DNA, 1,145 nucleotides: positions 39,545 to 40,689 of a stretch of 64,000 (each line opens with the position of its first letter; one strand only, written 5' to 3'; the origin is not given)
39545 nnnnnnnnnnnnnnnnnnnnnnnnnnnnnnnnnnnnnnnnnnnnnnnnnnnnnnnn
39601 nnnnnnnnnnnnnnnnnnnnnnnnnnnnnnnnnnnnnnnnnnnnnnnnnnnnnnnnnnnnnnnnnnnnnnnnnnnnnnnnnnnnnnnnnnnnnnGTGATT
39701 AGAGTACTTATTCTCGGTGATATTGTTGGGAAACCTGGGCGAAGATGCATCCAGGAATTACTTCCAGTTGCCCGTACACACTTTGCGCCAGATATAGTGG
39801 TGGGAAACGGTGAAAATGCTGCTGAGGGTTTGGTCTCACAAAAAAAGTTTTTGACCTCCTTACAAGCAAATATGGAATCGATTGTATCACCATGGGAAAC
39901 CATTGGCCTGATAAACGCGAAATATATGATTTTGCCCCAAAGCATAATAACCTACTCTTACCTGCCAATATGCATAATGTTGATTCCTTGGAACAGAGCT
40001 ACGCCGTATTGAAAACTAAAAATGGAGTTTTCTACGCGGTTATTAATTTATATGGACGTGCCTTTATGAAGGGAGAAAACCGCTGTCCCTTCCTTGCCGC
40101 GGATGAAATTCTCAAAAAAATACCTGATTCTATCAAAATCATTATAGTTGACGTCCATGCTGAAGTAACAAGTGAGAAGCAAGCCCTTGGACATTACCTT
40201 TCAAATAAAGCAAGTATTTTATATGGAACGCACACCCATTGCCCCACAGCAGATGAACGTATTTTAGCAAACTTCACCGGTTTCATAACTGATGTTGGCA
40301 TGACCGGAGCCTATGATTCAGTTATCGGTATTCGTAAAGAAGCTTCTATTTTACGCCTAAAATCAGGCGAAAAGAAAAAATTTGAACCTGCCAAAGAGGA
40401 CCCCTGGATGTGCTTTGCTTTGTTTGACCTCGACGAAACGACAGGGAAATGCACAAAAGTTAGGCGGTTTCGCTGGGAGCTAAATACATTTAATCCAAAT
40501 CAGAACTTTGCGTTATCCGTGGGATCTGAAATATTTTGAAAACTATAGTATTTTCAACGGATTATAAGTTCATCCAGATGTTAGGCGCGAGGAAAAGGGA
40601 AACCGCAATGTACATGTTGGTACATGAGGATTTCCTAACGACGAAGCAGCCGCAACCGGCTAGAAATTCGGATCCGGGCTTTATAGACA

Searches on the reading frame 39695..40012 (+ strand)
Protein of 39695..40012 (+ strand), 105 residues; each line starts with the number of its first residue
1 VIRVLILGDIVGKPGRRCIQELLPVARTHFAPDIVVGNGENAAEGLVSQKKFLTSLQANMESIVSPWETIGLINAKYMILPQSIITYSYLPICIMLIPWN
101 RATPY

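Call 17: search_protein_families(library=pfam, proteins=[window:39695-40012:+], max_evalue=0.001)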
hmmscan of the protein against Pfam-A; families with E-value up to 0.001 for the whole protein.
window:39695-40012:+ (105 aa): 1 family
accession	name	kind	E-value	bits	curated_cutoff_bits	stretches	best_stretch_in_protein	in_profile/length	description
PF13277.11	YmdB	-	4.4e-10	39.7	27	1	5-56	1-52/253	YmdB-like protein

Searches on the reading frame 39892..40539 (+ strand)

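Call 17: search_protein_families(library=pfam, proteins=[window:39892-40539:+], max_evalue=0.001)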
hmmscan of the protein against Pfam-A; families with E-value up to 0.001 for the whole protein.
window:39892-40539:+ (215 aa): 1 family
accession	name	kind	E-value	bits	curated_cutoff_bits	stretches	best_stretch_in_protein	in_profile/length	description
PF13277.11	YmdB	-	6.9e-60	202.9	27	1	1-192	62-252/253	YmdB-like protein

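Call 62: search_protein_families(library=ncbifam, proteins=[window:39892-40539:+], max_evalue=1e-10)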
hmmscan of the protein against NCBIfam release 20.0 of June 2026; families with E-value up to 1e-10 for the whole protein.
window:39892-40539:+ (215 aa): 1 family
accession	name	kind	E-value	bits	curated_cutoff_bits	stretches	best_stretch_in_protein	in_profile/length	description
TIGR00282.1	TIGR00282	hypoth_equivalog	3.6e-43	147.9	254.15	1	1-194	65-257/266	TIGR00282 family metallophosphoesterase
